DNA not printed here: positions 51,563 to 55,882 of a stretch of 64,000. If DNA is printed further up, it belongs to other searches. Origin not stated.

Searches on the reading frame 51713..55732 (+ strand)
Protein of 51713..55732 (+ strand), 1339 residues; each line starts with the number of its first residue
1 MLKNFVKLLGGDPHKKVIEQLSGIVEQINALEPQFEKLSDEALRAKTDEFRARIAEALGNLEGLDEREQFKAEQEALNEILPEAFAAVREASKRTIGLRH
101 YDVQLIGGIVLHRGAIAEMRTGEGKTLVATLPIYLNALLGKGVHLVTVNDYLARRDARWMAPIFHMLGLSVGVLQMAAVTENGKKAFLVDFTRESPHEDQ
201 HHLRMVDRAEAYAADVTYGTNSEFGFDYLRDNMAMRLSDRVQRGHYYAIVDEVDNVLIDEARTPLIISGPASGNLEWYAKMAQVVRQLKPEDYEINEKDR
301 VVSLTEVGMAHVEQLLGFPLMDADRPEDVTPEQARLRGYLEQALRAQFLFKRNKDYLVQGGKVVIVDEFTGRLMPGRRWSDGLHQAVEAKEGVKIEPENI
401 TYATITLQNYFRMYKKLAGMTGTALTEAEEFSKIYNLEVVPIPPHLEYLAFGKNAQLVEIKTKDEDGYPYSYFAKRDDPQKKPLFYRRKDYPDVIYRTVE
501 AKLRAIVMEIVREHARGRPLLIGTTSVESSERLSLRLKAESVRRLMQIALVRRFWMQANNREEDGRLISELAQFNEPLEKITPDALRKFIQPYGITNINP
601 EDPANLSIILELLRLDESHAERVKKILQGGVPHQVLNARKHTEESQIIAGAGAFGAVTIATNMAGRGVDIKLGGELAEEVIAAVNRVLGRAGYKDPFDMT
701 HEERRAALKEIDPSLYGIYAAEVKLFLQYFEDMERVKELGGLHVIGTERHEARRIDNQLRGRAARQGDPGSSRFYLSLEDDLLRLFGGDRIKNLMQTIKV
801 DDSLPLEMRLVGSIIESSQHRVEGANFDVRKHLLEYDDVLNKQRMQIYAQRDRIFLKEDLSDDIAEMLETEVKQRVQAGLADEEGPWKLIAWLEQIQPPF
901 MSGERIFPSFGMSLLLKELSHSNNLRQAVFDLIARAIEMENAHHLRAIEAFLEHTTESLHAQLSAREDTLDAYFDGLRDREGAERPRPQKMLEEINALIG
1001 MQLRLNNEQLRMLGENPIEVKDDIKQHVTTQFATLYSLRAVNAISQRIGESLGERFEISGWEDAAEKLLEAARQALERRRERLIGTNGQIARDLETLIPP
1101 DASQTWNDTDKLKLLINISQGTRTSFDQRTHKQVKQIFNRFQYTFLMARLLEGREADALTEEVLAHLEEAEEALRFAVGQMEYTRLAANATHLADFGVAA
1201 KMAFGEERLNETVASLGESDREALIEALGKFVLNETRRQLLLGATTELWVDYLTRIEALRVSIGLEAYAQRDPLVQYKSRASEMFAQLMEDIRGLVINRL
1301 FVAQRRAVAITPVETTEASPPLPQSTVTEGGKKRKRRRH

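Call 57: search_protein_families(library=pfam, proteins=[window:51713-55732:+], max_evalue=0.0001)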
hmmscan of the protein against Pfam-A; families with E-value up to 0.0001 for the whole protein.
window:51713-55732:+ (1339 aa): 4 families
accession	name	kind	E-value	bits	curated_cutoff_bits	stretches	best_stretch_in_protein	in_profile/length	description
PF07517.20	SecA_DEAD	-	1.3e-121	405.8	24.6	1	11-432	6-290/290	SecA DEAD-like domain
PF21090.3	P-loop_SecA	-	1.7e-75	253.5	27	2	621-802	47-204/205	SecA P-loop domain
PF07516.18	SecA_SW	-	2.9e-43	148.7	26.7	2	805-942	1-124/200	SecA Wing and Scaffold domain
PF01043.26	SecA_PP_bind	-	1.5e-35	122.6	23.5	1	276-388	4-110/110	SecA preprotein cross-linking domain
